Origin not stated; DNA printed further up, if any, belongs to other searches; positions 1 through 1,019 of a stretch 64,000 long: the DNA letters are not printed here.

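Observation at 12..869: Intact pyrrolysyl-tRNA synthetase catalytic subunit (PylSc) in a 72% GC genome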

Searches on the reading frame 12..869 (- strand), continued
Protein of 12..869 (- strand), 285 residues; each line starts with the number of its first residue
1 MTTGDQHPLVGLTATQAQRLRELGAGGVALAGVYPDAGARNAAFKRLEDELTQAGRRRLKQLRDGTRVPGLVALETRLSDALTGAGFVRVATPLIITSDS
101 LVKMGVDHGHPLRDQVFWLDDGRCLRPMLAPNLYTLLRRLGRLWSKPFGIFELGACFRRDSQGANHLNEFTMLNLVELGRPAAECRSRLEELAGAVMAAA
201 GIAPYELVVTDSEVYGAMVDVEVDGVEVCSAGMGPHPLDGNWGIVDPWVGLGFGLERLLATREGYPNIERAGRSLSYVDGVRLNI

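Call 27: search_protein_families(library=ncbifam, proteins=[L002:11106-11798:-, L002:11890-12540:-, L002:12803-13678:+, L002:13698-14072:-, L002:14114-15046:+, L002:15238-16041:-, L002:16041-17282:-, L002:17290-18402:-, L002:18473-19195:-, L002:8886-9968:+], max_evalue=0.001)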
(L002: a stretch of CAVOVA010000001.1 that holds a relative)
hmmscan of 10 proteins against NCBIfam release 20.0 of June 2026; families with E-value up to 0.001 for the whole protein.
L002:11106-11798:- (231 aa): 13 families
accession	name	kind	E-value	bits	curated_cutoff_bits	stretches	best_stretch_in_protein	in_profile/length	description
NF004452.0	PRK05785.1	equivalog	1.2e-10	41.3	207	1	50-132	52-142/228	hypothetical protein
NF045667.1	MTase_DVU1556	equivalog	3.2e-10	39.8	155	1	39-176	12-164/213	DVU_1556 family methyltransferase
NF001241.0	PRK00216.1-2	equivalog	3.8e-09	36.5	327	1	41-129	43-141/231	demethylmenaquinone methyltransferase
TIGR01934.1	MenG_MenH_UbiE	subfamily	1e-06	28.3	158.35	1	40-129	30-135/223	ubiquinone/menaquinone biosynthesis methyltransferase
NF004851.0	PRK06202.1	equivalog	2.8e-06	26.9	243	1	89-135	118-166/237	hypothetical protein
NF001240.0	PRK00216.1-1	equivalog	5.4e-06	25.6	378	1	77-128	110-161/251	bifunctional demethylmenaquinone methyltransferase/2-methoxy-6-polyprenyl-1,4-benzoquinol methylase UbiE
NF007610.0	PRK10258.1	equivalog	8.8e-06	25.2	342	1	41-164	34-171/251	malonyl-ACP O-methyltransferase BioC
TIGR02072.1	BioC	equivalog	1.9e-05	24.6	184.95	1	52-167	37-167/244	malonyl-ACP O-methyltransferase BioC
NF001242.0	PRK00216.1-3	equivalog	2.8e-05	23.6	351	0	87-129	127-169/258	bifunctional demethylmenaquinone methyltransferase/2-methoxy-6-polyprenyl-1,4-benzoquinol methylase UbiE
NF041675.1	sarc_dimgly_tmase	equivalog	0.00014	21.9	550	1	91-165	125-202/278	sarcosine/dimethylglycine N-methyltransferase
NF045823.1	PthPhpthDimycoMt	equivalog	0.00014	21.2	300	1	87-130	118-161/256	phthiotriol/phenolphthiotriol dimycocerosates methyltransferase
TIGR02081.1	metW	equivalog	0.00017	21.2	189.5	0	37-132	3-107/194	methionine biosynthesis protein MetW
NF045825.1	FAmtase_mtf2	equivalog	0.00069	18.9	400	1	87-131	110-154/248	fatty-acid O-methyltransferase Mtf2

L002:11890-12540:- (217 aa): 14 families
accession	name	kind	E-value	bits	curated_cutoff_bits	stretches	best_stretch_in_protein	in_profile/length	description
TIGR02370.1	pyl_corrinoid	subfamily_domain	4.1e-65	218.9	215.3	1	15-206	2-196/197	methyltransferase cognate corrinoid protein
NF041607.1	dimeth_corrin_MtbC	equivalog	2.2e-61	206.9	350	1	17-214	3-202/203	dimethylamine corrinoid protein MtbC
NF047995.1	corrinoid_MtgC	exception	4.9e-60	202.7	310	1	8-217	1-215/215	glycine betaine-specific corrinoid protein MtgC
NF047996.1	corrin_MtgC_2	exception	7.1e-52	175.9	370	1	8-212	1-207/212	glycine betaine-specific corrinoid protein MtgC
NF040669.1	MtaC2_Meth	equivalog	1.6e-43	149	450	1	12-215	43-246/267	methanol--corrinoid protein MtaC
TIGR02082.1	metH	equivalog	4e-38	130.7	1010.85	1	17-212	652-855/1182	methionine synthase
NF040655.1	MtaC_Meth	equivalog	2.1e-37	128.5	420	1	15-215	39-238/253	methanol--corrinoid protein MtaC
NF007024.0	PRK09490.1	equivalog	4.8e-33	114.1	1497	1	36-190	690-845/1234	methionine synthase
NF002612.0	PRK02261.1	equivalog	2.3e-11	43.4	110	1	98-185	5-93/148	methylaspartate mutase subunit S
NF052513.1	TransRegCarH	equivalog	9.1e-11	41.5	400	1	11-204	83-267/274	HTH-type transcriptional repressor CarH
TIGR01501.1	MthylAspMutase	equivalog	4.4e-09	36.2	135.8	1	98-185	3-91/134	methylaspartate mutase subunit S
NF052385.1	Lys_5_6_beta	equivalog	4.3e-05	23.3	280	1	125-200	139-219/241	lysine 5,6-aminomutase subunit beta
TIGR00640.1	acid_CoA_mut_C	subfamily_domain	0.00011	22.2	57.45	1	100-184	6-90/132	methylmalonyl-CoA mutase C-terminal domain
NF040743.1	ornith_mutase_E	equivalog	0.00033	18.7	800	1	84-213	583-721/730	D-ornithine 4,5-aminomutase subunit OraE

L002:12803-13678:+ (292 aa): 14 families
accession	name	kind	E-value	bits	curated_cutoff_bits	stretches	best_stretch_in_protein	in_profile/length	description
TIGR03471.1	HpnJ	equivalog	5.7e-12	45.3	577.6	1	22-216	203-388/472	hopanoid biosynthesis associated radical SAM protein HpnJ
TIGR04014.1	B12_SAM_MJ_0865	equivalog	1.8e-08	33.6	360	1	23-179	167-324/434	methyl-coenzyme M reductase glutamine C-methyltransferase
TIGR01212.1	TIGR01212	equivalog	2.1e-07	30.4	180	1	114-220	127-232/302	tRNA modification radical SAM protein MnmL/YtqA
TIGR04072.2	rSAM_ladder_B12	equivalog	9.3e-07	27.8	360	1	18-182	182-340/443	lipid biosynthesis B12-binding/radical SAM protein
TIGR04013.1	B12_SAM_MJ_1487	hypoth_equivalog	6.2e-06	25.3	251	1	127-212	269-354/382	TIGR04013 family B12-binding domain/radical SAM domain-containing protein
TIGR03975.1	rSAM_ocin_1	subfamily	1.1e-05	24.1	281.85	1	26-175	274-414/606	RiPP maturation radical SAM C-methyltransferase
TIGR03994.1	rSAM_HemZ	equivalog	2.8e-05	23.4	321.4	1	60-235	133-309/401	coproporphyrinogen dehydrogenase HemZ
TIGR02026.1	BchE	equivalog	2.8e-05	23.2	481.35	1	16-174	194-348/497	magnesium-protoporphyrin IX monomethyl ester anaerobic oxidative cyclase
TIGR04479.1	bcpD_PhpK_rSAM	subfamily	8e-05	21.2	600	1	64-181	287-399/504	PhpK family radical SAM P-methyltransferase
TIGR00539.1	hemN_rel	equivalog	0.00015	21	205.4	1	61-236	49-217/361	radical SAM family heme chaperone HemW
NF045585.1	rSAM_slr0320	equivalog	0.00019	20.1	775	1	19-167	238-383/511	photosystem II high light acclimation radical SAM protein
NF006061.0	PRK08207.1-4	equivalog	0.00044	19.2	702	1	62-181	227-348/501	coproporphyrinogen III oxidase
TIGR04367.1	HpnR_B12_rSAM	equivalog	0.00044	18.9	650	1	19-170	189-332/490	hopanoid C-3 methylase HpnR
NF040546.1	rSAM_CUAEP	equivalog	0.00048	18.9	500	1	21-170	176-320/468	CUAEP/CCAEP-tail radical SAM (seleno)protein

L002:13698-14072:- (125 aa): 2 families
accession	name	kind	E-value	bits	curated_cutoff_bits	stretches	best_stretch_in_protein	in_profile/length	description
TIGR03912.1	PylS_Nterm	equivalog_domain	1.8e-37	127.5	51.15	1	29-115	1-87/89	pyrrolysine--tRNA(Pyl) ligase small subunit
NF007083.1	PRK09537.1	equivalog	1.9e-18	66.8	550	1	31-116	4-89/425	pyrrolysine--tRNA(Pyl) ligase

L002:14114-15046:+ (311 aa): 1 family
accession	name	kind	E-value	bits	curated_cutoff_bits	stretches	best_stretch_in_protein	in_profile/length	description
NF010139.1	PRK13614.1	equivalog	1.1e-05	24.1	802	1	91-192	196-295/572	lipoprotein LpqB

L002:15238-16041:- (268 aa): 7 families
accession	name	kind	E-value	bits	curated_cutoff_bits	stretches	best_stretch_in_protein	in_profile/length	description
TIGR03911.1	pyrrolys_PylD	equivalog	2.9e-60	203.7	150.05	1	2-263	1-262/266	3-methylornithyl-N6-L-lysine dehydrogenase PylD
NF006162.0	PRK08306.1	equivalog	3.6e-08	33.1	261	1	129-215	135-223/297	dipicolinate synthase subunit DpsA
TIGR03366.1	HpnZ_proposed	hypoth_equivalog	3.4e-07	29.8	328.1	1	129-193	140-203/315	putative phosphonate catabolism associated alcohol dehydrogenase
TIGR02853.1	spore_dpaA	equivalog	1.5e-06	27.7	319.65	1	137-215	141-220/287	dipicolinic acid synthetase subunit A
NF004008.0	PRK05476.3-1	equivalog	4.2e-06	26.1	440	1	125-195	130-200/326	adenosylhomocysteinase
TIGR01202.1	bchC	equivalog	4.9e-05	22.6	291.25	1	135-221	132-217/308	chlorophyll synthesis pathway protein BchC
NF004005.0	PRK05476.2-3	equivalog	0.00025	19.9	275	1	145-218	206-277/418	adenosylhomocysteinase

L002:16041-17282:- (414 aa): 9 families
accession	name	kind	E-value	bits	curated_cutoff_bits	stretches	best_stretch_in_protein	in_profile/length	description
TIGR03909.1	pyrrolys_PylC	equivalog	3.7e-101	338.6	248.3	2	4-210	3-207/374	3-methylornithine--L-lysine ligase PylC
NF053643.1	Ddl_archaea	equivalog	8.6e-09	34.8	500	1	1-294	1-288/367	putative pseudomurein biosynthesis ATP-grasp protein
NF002563.0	PRK02186.1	subfamily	8.3e-08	30.9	625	1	124-317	141-317/890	argininosuccinate lyase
NF009402.0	PRK12767.1-1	equivalog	3.4e-06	26.1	218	1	124-170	147-193/329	carbamoyl phosphate synthase-like protein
NF006766.0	PRK09288.1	equivalog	1.3e-05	24.2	339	0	124-296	148-303/396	formate-dependent phosphoribosylglycinamide formyltransferase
NF002378.0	PRK01372.1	subfamily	3.3e-05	22.8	243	1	125-188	134-195/305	D-alanine--D-alanine ligase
TIGR01205.1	D_ala_D_alaTIGR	subfamily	0.00012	21.2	245.65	1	124-181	145-202/318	D-alanine--D-alanine ligase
TIGR01142.1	purT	equivalog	0.00032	19.7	502.15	0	124-298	135-292/380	phosphoribosylglycinamide formyltransferase 2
NF004677.0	PRK06019.1-3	equivalog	0.00088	18.2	441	0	5-74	16-84/389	5-(carboxyamino)imidazole ribonucleotide synthase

L002:17290-18402:- (371 aa): 17 families
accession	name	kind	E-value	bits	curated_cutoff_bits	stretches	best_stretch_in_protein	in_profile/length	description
TIGR03910.1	pyrrolys_PylB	equivalog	5.2e-133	443.2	348.2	1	28-360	10-345/347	methylornithine synthase PylB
TIGR03956.1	rSAM_HydE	equivalog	1.9e-28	99.7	254.6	1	50-317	27-295/340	[FeFe] hydrogenase H-cluster radical SAM maturase HydE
TIGR00433.2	bioB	equivalog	7.7e-23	81.2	225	1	43-289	10-257/307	biotin synthase BioB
TIGR03957.1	rSAM_HmdB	equivalog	3.6e-20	72.4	320.9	1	62-318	29-285/317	5,10-methenyltetrahydromethanopterin hydrogenase cofactor biosynthesis protein HmdB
TIGR02351.2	thiH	equivalog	5.4e-14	52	380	1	39-286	38-291/364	2-iminoacetate synthase ThiH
TIGR03955.1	rSAM_HydG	equivalog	3.8e-12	45.4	312.15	1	52-202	65-217/470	[FeFe] hydrogenase H-cluster radical SAM maturase HydG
TIGR03550.1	F420_cofG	equivalog_domain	4e-12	46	213.35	1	75-286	7-238/322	7,8-didemethyl-8-hydroxy-5-deazariboflavin synthase CofG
NF006687.0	PRK09234.1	equivalog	1.9e-10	39.6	1018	1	74-309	77-335/849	bifunctional FO biosynthesis protein CofGH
NF004884.0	PRK06245.1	equivalog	2e-09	36.8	209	1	75-284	18-243/340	7,8-didemethyl-8-hydroxy-5-deazariboflavin synthase subunit CofG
NF005609.0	PRK07360.1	equivalog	1.9e-08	33.5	426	1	43-144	28-133/374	7,8-didemethyl-8-hydroxy-5-deazariboflavin synthase subunit CofH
NF006308.0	PRK08508.1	equivalog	7.2e-07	28.7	377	1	79-286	14-220/279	biotin synthase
TIGR03551.1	F420_cofH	equivalog_domain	1.7e-06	27.1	374.1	1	40-129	5-96/345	5-amino-6-(D-ribitylamino)uracil--L-tyrosine 4-hydroxyphenyl transferase CofH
NF004911.0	PRK06267.1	equivalog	1.9e-06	27.3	305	0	185-313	136-264/351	hypothetical protein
TIGR03699.1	menaquin_MqnC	equivalog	3.3e-06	26.2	428.1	1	40-131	7-100/342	cyclic dehypoxanthinyl futalosine synthase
TIGR03700.1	mena_SCO4494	equivalog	4.4e-06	25.8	434.55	1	39-131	14-107/351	aminofutalosine synthase MqnE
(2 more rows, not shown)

L002:18473-19195:- (241 aa): 5 families
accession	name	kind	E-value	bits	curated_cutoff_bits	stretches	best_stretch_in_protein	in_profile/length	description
NF009810.0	PRK13294.1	equivalog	4.2e-17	62.2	304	1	34-239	252-447/449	coenzyme F420-0:L-glutamate ligase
TIGR03553.1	F420_FbiB_CTERM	equivalog_domain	5.7e-15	55.6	249.55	1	38-240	1-193/194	F420 biosynthesis protein FbiB, C-terminal domain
TIGR02476.1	BluB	equivalog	1.8e-13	50.3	150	1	35-223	8-181/205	5,6-dimethylbenzimidazole synthase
NF047509.1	Rv3131_FMN_oxido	subfamily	3.7e-05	23.4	199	0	62-89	2-30/319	Acg family FMN-binding oxidoreductase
NF008088.0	PRK10828.1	equivalog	0.00019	21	183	0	43-88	10-55/183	NAD(P)H nitroreductase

L002:8886-9968:+ (361 aa): 12 families
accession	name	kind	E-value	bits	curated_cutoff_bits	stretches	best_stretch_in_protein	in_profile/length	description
TIGR02869.1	spore_SleB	equivalog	4.5e-25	88.7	236.5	2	4-67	7-68/201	spore cortex-lytic enzyme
NF007652.1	PRK10319.1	equivalog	2.3e-20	73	400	1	154-264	38-149/291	N-acetylmuramoyl-L-alanine amidase AmiA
TIGR02883.1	spore_cwlD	equivalog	4.5e-20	72.5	221.55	1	176-350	3-189/189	N-acetylmuramoyl-L-alanine amidase CwlD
NF052335.1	PdgHdaseHSB129560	equivalog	4.8e-18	65.6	500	1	5-142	201-327/330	peptidoglycan hydrolase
NF052336.1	PdgHdaseHSB100310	equivalog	7.5e-18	64.9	500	2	4-68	185-247/316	peptidoglycan hydrolase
NF007751.0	PRK10431.1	equivalog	1.1e-15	57.1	532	1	175-263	193-282/445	N-acetylmuramoyl-L-alanine amidase AmiB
NF038267.1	amidase_AmiC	exception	2.6e-13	49.4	700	1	172-274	185-288/407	N-acetylmuramoyl-L-alanine amidase AmiC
NF052377.1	lmo1851_S41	exception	6.6e-10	38.3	725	1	89-148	391-451/468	lmo1851 family serine protease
NF004786.0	PRK06132.1-3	equivalog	2.7e-09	36.3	329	1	10-58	220-266/418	hypothetical protein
NF038140.1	amidase_Rv3717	exception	7.3e-09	35.4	335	1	188-352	58-232/233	Rv3717 family N-acetylmuramoyl-L-alanine amidase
TIGR03979.1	His_Ser_Rich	equivalog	9.6e-06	25.7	121.65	0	12-62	133-181/190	His-Xaa-Ser repeat protein HxsA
NF038080.1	PG_bind_siph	domain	0.00011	22.5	55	0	6-68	9-75/76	peptidoglycan-binding protein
